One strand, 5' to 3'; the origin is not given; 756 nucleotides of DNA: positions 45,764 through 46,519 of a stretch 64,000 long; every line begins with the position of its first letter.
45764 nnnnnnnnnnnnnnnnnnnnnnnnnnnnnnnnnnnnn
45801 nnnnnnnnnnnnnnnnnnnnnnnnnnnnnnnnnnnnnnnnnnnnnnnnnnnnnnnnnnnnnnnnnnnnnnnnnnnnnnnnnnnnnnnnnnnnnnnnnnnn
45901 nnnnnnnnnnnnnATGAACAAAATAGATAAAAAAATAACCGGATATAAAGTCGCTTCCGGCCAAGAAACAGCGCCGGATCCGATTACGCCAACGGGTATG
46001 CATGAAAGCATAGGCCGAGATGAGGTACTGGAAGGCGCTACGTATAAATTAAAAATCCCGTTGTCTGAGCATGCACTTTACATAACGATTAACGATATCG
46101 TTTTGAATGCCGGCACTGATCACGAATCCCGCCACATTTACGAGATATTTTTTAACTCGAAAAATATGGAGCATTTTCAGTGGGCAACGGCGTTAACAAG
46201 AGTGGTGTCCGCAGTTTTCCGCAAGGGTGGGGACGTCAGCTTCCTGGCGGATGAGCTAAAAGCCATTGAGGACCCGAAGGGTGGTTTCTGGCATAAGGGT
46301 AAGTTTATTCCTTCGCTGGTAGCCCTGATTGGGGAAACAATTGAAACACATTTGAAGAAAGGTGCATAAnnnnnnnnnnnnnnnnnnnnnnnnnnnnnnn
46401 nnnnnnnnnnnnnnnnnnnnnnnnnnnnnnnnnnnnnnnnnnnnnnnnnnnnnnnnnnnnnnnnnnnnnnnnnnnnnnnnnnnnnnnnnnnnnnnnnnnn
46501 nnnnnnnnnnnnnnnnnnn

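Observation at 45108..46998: DHH/DHHA1 phosphoesterase, RNR-C-terminal-like fragment and ASCH protein in one accessory cluster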

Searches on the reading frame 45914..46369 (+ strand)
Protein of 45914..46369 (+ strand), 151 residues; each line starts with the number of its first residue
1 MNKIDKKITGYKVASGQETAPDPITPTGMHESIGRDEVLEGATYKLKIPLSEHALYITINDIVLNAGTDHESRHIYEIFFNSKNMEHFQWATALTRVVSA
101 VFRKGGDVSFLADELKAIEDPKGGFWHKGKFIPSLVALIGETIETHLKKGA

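Call 3: search_protein_families(library=pfam, proteins=[window:45914-46369:+], max_evalue=0.1)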
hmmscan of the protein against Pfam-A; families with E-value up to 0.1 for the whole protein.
window:45914-46369:+ (151 aa): 1 family
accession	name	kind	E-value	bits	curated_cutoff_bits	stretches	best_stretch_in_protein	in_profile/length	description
PF12637.14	TSCPD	-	8.8e-09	36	22.8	1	51-147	12-88/88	TSCPD domain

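Call 4: search_protein_families(library=phrogs, proteins=[window:45914-46369:+], max_evalue=0.01)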
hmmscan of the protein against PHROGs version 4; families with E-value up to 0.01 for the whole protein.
window:45914-46369:+ (151 aa): 2 families
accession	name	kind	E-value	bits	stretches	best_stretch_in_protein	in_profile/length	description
phrog_23565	-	DNA, RNA and nucleotide metabolism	7.2e-28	99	1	2-139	2-116/199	ribonucleotide reductase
phrog_84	-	DNA, RNA and nucleotide metabolism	2.2e-11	43.6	1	35-149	803-909/975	ribonucleoside-diphosphate reductase large subunit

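Call 9: search_dna_similar(query=window:45914-46369:+, collection=phages, mode=protein, max_rows=40)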
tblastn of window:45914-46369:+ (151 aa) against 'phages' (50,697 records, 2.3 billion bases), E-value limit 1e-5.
Records with a match: 32; places in all: 32; records where one place covers at least 80% of the query: 4.
Best place of each record, by identity: <60% 32.
By first word of the organism name: Dinoroseobacter 7; Ruegeria 7; Sulfitobacter 5; Roseobacter 4; Roseovarius 3; Silicibacter 2; Loktanella 2; Synechococcus 2.
By host as written in the record: Ruegeria pomeroyi DSS-3 8; Dinoroseobacter shibae DFL12 7; Roseobacter denitrificans OCh114 3; Roseovarius nubinhibens 2; Sulfitobacter sp. CB2047 2; Loktanella sp. CB2051 2; Synechococcus sp. 2; Roseobacter denitrificans OCh 114 1; and 5 more.
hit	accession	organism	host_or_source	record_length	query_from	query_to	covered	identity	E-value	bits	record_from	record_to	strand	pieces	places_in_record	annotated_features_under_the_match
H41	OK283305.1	Roseobacter phage RDJL3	Roseobacter denitrificans OCh 114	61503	35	147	75%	54.0%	1e-34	132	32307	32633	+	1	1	ribonucleoside-diphosphate reductase, adenosylcobalamin-dependent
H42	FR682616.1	Roseovarius sp. 217 phage 1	Roseovarius sp. 217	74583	33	147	76%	50.4%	2e-29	117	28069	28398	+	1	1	hypothetical host-like ribonucleoside diphosphate reductase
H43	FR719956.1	Roseovarius Plymouth podovirus 1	Roseovarius nubinhibens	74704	33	147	76%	50.4%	2e-29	117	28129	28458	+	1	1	hypothetical host-like protein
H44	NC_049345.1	Roseovarius Plymouth podovirus 1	Roseovarius nubinhibens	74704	33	147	76%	50.4%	2e-29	117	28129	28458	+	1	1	ribonucleotide reductase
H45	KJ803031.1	Dinoroseobacter phage vBDshPR2C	Dinoroseobacter shibae DFL12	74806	33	147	76%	50.4%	2e-29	117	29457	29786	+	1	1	putative ribonucleoside-diphosphate redutase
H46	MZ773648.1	Dinoroseobacter phage vB_DshP-R7L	Dinoroseobacter shibae DFL12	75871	33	147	76%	50.4%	1e-28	115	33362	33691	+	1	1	ribonucleotide reductase large subunit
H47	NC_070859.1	Dinoroseobacter phage vB_DshP-R7L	Dinoroseobacter shibae DFL12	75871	33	147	76%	50.4%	1e-28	115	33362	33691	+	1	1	ribonucleotide reductase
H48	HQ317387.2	Sulfitobacter phage phiCB2047-B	Sulfitobacter sp. CB2047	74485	23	147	83%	45.6%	7e-28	113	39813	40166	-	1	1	ribonucleoside-diphosphate reductase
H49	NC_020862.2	Sulfitobacter phage phiCB2047-B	Sulfitobacter sp. CB2047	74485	23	147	83%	45.6%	7e-28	113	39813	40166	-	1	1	ribonucleotide reductase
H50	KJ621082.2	Dinoroseobacter phage DFL12phi1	Dinoroseobacter shibae DFL12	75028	33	147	76%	49.6%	1e-28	115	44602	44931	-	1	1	putative ribonucleoside-diphosphate redutase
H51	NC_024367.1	Dinoroseobacter phage DFL12phi1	Dinoroseobacter shibae DFL12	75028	33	147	76%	49.6%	1e-28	115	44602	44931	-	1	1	ribonucleotide reductase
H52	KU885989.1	Roseobacter phage RD-1410W1-01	Roseobacter denitrificans OCh114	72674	39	149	74%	51.4%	7e-28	113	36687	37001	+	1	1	class II ribonucleotide reductase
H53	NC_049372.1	Roseobacter phage RD-1410W1-01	Roseobacter denitrificans OCh114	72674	39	149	74%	51.4%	7e-28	113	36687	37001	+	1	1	ribonucleotide reductase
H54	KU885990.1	Roseobacter phage RD-1410Ws-07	Roseobacter denitrificans OCh114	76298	33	147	76%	47.8%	2e-29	117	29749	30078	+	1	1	class II ribonucleotide reductase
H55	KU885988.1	Dinoroseobacter phage DS-1410Ws-06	Dinoroseobacter shibae DFL12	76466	33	147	76%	47.8%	2e-29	117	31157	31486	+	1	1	class II ribonucleotide reductase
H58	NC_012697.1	Silicibacter phage DSS3phi2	Ruegeria pomeroyi DSS-3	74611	33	147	76%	47.8%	4e-29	116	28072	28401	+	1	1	ribonucleotide reductase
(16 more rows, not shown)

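Call 10: get_annotated_region(hit=H58, flank=5000)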
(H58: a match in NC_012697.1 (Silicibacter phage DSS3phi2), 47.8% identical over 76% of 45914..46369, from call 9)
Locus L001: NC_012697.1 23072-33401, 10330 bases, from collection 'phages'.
description: Roseophage DSS3P2, complete genome.
organism: Silicibacter phage DSS3phi2 (NCBI taxid 490912)
taxonomy: Viruses; Duplodnaviria; Heunggongvirae; Uroviricota; Caudoviricetes; Schitoviridae; Rhodovirinae; Aorunvirus; Aorunvirus V12
host: Ruegeria pomeroyi DSS-3; source: Baltimore Inner Harbor sea water; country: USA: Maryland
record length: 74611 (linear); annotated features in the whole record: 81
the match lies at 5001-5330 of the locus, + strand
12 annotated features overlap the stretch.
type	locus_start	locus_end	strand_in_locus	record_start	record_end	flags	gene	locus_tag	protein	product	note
CDS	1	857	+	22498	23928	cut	-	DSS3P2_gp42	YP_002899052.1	RIIB lysis inhibitor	orf42; N4 gp34-like protein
CDS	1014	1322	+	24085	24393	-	-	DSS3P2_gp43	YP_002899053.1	endonuclease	orf43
CDS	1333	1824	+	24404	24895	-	-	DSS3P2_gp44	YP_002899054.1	hypothetical protein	orf44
CDS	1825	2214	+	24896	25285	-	-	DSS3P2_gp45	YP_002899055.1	hypothetical protein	orf45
CDS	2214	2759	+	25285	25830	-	-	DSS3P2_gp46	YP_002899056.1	DprA-like DNA recombination-mediator protein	orf46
CDS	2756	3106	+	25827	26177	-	-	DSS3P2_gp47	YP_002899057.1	hypothetical protein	orf47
CDS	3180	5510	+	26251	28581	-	-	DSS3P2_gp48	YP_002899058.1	ribonucleotide reductase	orf48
CDS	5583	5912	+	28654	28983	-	-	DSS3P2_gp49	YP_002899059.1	hypothetical protein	orf49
CDS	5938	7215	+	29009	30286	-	-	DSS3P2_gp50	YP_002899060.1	DNA helicase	orf50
CDS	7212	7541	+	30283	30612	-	-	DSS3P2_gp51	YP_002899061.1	hypothetical protein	orf51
CDS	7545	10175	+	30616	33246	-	-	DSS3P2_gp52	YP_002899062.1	DNA polymerase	orf52; N4 DNA pol-like protein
CDS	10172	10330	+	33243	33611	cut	-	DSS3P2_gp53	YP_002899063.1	hypothetical protein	orf53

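Call 11: get_annotated_region(hit=H41, flank=5000)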
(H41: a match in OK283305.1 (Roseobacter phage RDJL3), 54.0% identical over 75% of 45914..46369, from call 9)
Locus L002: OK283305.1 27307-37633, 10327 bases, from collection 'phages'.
description: Roseobacter phage RDJL3, complete genome.
organism: Roseobacter phage RDJL3 (NCBI taxid 2880884)
taxonomy: Viruses; Duplodnaviria; Heunggongvirae; Uroviricota; Caudoviricetes
host: Roseobacter denitrificans OCh 114; source: sea water; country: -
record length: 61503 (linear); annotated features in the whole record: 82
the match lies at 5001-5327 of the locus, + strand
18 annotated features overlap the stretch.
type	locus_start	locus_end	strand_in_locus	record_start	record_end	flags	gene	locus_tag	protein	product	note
CDS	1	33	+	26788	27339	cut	-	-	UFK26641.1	dihydrofolate reductase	-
CDS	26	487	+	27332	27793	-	-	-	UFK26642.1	hypothetical protein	-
CDS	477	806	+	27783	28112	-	-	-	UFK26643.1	putative HIRAN domain-containing protein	-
CDS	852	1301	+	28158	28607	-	-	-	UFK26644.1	hypothetical protein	-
CDS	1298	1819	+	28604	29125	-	-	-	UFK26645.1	hypothetical protein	-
CDS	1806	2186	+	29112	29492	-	-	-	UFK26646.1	endonuclease V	-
CDS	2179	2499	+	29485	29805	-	-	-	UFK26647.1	hypothetical protein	-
CDS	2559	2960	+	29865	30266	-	-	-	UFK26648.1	hypothetical protein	-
CDS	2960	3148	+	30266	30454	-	-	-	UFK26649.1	hypothetical protein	-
CDS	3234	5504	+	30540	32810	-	-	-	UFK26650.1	ribonucleoside-diphosphate reductase, adenosylcobalamin-dependent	-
CDS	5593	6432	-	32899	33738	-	-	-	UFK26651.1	CzcR-like response regulator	-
CDS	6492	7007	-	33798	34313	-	-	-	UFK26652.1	hypothetical protein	-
CDS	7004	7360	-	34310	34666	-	-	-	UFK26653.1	hypothetical protein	-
CDS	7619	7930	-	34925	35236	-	-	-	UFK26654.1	hypothetical protein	-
CDS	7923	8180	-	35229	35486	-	-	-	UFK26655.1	hypothetical protein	-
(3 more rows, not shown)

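Call 14: search_solved_structures(query=window:45914-46369:+, max_evalue=1, show_alignments=3)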
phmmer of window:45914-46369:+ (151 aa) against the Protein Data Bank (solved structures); distinct sequences matched with E-value up to 1: 0.

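Call 23: search_protein_families(library=ncbifam, proteins=[window:45914-46369:+], max_evalue=0.1)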
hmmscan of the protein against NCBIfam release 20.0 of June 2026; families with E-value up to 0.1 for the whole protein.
window:45914-46369:+ (151 aa): 1 family
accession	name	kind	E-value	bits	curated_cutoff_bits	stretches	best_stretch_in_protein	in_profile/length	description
NF006417.0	PRK08665.1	equivalog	0.00018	19.9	961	1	28-149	592-703/759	vitamin B12-dependent ribonucleotide reductase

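Call 27: find_homologous_proteins(query=window:45914-46369:+, max_evalue=0.001)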
Query window:45914-46369:+ (151 aa): 7986 proteins with E <= 0.001 among 8000 candidates; the best 120 are listed.
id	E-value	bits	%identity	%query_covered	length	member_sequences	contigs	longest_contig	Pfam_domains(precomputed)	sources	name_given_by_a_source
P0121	7.0e-93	326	97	100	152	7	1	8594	PF12637.15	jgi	-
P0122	1.3e-57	212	64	97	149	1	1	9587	PF12637.15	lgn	-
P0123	3.8e-57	210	66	99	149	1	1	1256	PF12637.15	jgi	jgi:hypothetical protein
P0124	2.0e-56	208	65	97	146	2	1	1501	PF12637.15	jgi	-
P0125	5.3e-55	204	63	99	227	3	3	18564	PF12637.15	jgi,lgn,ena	-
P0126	8.5e-55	203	66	97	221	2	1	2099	PF12637.15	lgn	-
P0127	9.0e-55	203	64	97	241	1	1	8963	PF12637.15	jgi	jgi:hypothetical protein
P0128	1.2e-54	202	66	96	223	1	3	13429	PF12637.15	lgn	-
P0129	1.3e-54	202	63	97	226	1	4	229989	PF12637.15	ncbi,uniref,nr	ncbi:NrdJb [Stutzerimonas kirkiae]|uniref:ribonucleoside-diphosphate reductase n=1 Tax=Stutzerimonas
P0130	1.5e-54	202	63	98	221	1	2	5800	PF12637.15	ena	-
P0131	1.5e-54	202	63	97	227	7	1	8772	PF12637.15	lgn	-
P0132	1.6e-54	202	63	97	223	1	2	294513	PF12637.15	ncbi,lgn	-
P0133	1.9e-54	202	63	98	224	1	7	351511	PF12637.15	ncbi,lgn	-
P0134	2.3e-54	201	63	97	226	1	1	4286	PF12637.15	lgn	-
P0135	2.5e-54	201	65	97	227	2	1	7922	PF12637.15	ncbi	-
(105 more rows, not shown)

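Call 51: find_related_loci(query=A2, collection=viral_contigs, flank=8000)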
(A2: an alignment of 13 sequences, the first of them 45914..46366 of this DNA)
Query A2 (151 aa) in viral_contigs; peptide patterns used: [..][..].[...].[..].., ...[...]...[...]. (x = any residue, [..] = any of these).
370 stretches matched a pattern; 141 encode a relative of the query (tblastn E <= 1e-3); the best 80 are kept; 80 distinct loci.
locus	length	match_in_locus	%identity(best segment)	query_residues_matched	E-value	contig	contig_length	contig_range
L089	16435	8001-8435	69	3-149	5e-65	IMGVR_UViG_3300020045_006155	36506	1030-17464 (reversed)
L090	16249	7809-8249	66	3-151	5e-63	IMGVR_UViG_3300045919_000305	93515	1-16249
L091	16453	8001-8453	62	3-149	4e-57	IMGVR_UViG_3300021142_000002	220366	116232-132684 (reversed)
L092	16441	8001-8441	64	1-148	2e-56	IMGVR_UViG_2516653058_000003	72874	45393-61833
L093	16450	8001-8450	63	1-148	4e-56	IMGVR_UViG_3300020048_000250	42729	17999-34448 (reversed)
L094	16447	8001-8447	62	1-147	3e-55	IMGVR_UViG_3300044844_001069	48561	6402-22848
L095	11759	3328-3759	60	2-148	1e-54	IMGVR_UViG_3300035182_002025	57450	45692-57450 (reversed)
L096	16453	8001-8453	59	1-148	2e-54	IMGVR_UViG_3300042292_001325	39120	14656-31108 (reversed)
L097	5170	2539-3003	57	3-148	5e-54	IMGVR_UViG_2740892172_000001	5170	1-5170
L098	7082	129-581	58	1-148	1e-53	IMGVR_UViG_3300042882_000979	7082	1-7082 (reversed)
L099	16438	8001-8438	55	1-148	2e-52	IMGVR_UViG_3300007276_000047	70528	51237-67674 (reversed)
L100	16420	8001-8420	57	4-147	7e-52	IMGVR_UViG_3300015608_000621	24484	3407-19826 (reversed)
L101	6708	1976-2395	57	4-147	7e-52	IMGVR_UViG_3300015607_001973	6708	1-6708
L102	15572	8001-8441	54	3-148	1e-51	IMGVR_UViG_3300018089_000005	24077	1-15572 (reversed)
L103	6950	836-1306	52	1-144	2e-51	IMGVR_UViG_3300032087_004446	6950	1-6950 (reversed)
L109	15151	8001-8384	58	23-147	2e-47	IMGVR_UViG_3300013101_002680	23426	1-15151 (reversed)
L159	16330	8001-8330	52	35-149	1e-37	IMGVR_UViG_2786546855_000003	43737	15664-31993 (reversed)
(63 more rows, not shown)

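Call 65: find_encoding_contigs(protein=P0121, flank=8000, max_places=3)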
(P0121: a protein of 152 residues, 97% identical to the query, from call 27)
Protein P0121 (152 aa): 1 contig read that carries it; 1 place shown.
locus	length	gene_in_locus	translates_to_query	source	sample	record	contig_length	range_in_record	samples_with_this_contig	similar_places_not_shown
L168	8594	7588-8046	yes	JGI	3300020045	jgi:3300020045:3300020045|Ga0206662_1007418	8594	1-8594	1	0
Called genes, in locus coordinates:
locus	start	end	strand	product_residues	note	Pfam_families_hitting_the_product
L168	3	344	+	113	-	?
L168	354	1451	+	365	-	-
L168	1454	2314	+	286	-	-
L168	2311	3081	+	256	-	PF13392:HNH_3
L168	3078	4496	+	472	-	PF00176:SNF2-rel_dom, PF00270:DEAD (weak), PF04851:ResIII (weak), PF00176:SNF2-rel_dom (weak)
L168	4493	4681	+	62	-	-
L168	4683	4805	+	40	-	-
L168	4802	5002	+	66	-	-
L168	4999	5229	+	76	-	-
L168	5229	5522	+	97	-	-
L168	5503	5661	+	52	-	-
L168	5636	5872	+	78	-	-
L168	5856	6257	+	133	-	PF10765:Phage_P22_NinX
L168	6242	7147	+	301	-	PF02272:DHHA1 (weak)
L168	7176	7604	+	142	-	-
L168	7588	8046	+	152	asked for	PF12637:TSCPD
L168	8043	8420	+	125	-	-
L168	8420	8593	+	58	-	?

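Call 70: search_protein_families(library=pfam, proteins=[L091:5322-7478:+, L091:7429-7992:+, L092:2970-5831:+, L092:5828-7510:+, L093:6107-7447:+, L093:8664-9293:+, L094:3970-5835:+, L109:7370-8017:+, L109:9945-12647:+, L159:4865-7027:+], max_evalue=0.001)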
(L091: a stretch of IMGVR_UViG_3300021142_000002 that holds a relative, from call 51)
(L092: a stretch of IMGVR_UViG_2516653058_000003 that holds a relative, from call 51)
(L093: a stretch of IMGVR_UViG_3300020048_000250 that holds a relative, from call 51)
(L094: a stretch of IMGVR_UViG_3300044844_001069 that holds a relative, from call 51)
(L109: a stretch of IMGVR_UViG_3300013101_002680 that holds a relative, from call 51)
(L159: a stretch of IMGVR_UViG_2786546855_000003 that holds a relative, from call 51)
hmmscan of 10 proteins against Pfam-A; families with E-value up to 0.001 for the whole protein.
L091:5322-7478:+ (718 aa): 1 family
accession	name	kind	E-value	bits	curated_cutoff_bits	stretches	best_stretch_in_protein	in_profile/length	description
PF20286.3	divDNApol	-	6.4e-211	702.7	25.7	1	7-704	2-703/705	Divergent Family B DNA polymerase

L091:7429-7992:+ (187 aa): 1 family
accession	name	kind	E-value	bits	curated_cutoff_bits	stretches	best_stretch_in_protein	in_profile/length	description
PF00186.24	DHFR_1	-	9.7e-50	168.8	25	1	26-185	2-159/159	Dihydrofolate reductase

L092:2970-5831:+ (953 aa): 0 families

L092:5828-7510:+ (560 aa): 2 families
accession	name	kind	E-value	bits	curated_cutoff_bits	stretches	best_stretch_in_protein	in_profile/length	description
PF00176.29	SNF2-rel_dom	-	2.5e-18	66.6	24.9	1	58-374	23-278/290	SNF2-related domain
PF00271.37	Helicase_C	-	4.7e-05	24.1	23.5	1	396-504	4-110/110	Helicase conserved C-terminal domain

L093:6107-7447:+ (446 aa): 4 families
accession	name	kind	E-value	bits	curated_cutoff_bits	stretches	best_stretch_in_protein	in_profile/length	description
PF00176.29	SNF2-rel_dom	-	4.4e-20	72.4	24.9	1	21-278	17-276/290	SNF2-related domain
PF00270.35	DEAD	-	6.8e-07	29.6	26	1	9-162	2-160/167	DEAD/DEAH box helicase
PF00271.37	Helicase_C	-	9.8e-06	26.2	23.5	1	302-402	2-110/110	Helicase conserved C-terminal domain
PF04851.21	ResIII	-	6.3e-05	23.4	22.5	1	10-131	7-134/164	Type III restriction enzyme, res subunit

L093:8664-9293:+ (209 aa): 0 families

L094:3970-5835:+ (621 aa): 1 family
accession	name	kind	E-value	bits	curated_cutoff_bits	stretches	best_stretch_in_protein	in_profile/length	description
PF10108.15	DNA_pol_B_exo2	-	2.2e-05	24.7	24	1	49-166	46-172/213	Predicted 3'-5' exonuclease related to the exonuclease domain of PolB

L109:7370-8017:+ (215 aa): 3 families
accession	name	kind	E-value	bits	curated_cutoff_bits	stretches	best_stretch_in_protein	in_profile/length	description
PF02223.23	Thymidylate_kin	-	3.3e-45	154.5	27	1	16-199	1-184/185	Thymidylate kinase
PF13401.12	AAA_22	-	0.00016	22.5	27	1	10-59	4-53/130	AAA domain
PF13191.12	AAA_16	-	0.00056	20.9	32.6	1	5-63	18-80/167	AAA ATPase domain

L109:9945-12647:+ (900 aa): 2 families
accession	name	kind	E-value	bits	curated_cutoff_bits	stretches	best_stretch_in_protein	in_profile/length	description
PF14528.11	LAGLIDADG_3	-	5.3e-09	36.7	22.5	1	282-338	2-49/82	LAGLIDADG-like domain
PF14890.11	Intein_splicing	-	4.8e-06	26.9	35.8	1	95-450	29-155/155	Intein splicing domain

L159:4865-7027:+ (720 aa): 2 families
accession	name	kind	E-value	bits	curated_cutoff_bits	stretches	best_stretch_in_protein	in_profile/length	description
PF13481.12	AAA_25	-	7.5e-52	176.2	27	1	321-522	2-194/195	AAA domain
PF01751.28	Toprim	-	8.7e-05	23.1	23.1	1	208-273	2-81/96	Toprim domain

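Call 71: predict_structure(alignment_id=A4)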
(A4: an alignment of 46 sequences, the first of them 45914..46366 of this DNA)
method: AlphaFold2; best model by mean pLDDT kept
length: 151 residues; sequences in the alignment: 46
mean_pLDDT: 82.4   pTM: 0.71
mean pLDDT of the five models: 82.4, 80.7, 79.5, 77.6, 77.2
residues with pLDDT >= 90: 57; 70-90: 65; 50-70: 17; < 50: 12
segments of 3 or more residues with pLDDT < 50: 13-21
pLDDT, mean of each block of 10 residues (from residue 1): 56 47 64 82 91 92 87 90 89 87 87 94 90 94 90 53
secondary structure, 60 per line:
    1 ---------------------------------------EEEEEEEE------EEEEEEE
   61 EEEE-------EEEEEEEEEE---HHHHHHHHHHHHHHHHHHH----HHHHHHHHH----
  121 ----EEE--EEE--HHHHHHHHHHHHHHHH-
elements in order: E40-47 E54-64 E72-81 H85-103 H108-116 E125-127 E130-132 H135-150

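Call 83: search_protein_representatives(protein=window:45914-46366:+)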
Query: 151 residues. Proteins with E-value up to 0.001 (for the whole library): 1258; up to 1e-10: 835; up to 1e-30: 166. The best 150 are listed.
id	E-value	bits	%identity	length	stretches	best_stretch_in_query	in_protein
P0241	7.1e-52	191.7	61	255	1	3-148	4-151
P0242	2.4e-49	183.5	62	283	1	3-141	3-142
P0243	1.0e-48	181.5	56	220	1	3-146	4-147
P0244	1.1e-47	178.1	59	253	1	6-149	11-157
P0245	3.2e-47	176.6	61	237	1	26-147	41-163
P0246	3.5e-47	176.5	62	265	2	28-149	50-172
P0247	4.1e-47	176.3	58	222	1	2-147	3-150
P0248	4.7e-47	176.1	63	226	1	28-148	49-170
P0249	5.7e-47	175.8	62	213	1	16-148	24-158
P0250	7.2e-47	175.5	62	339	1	28-147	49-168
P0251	1.1e-46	174.8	63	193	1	26-148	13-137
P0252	2.7e-46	173.6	61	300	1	2-148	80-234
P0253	2.8e-46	173.6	57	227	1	3-147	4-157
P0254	3.9e-46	173.1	62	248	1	28-148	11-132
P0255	4.3e-46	173.0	63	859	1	3-148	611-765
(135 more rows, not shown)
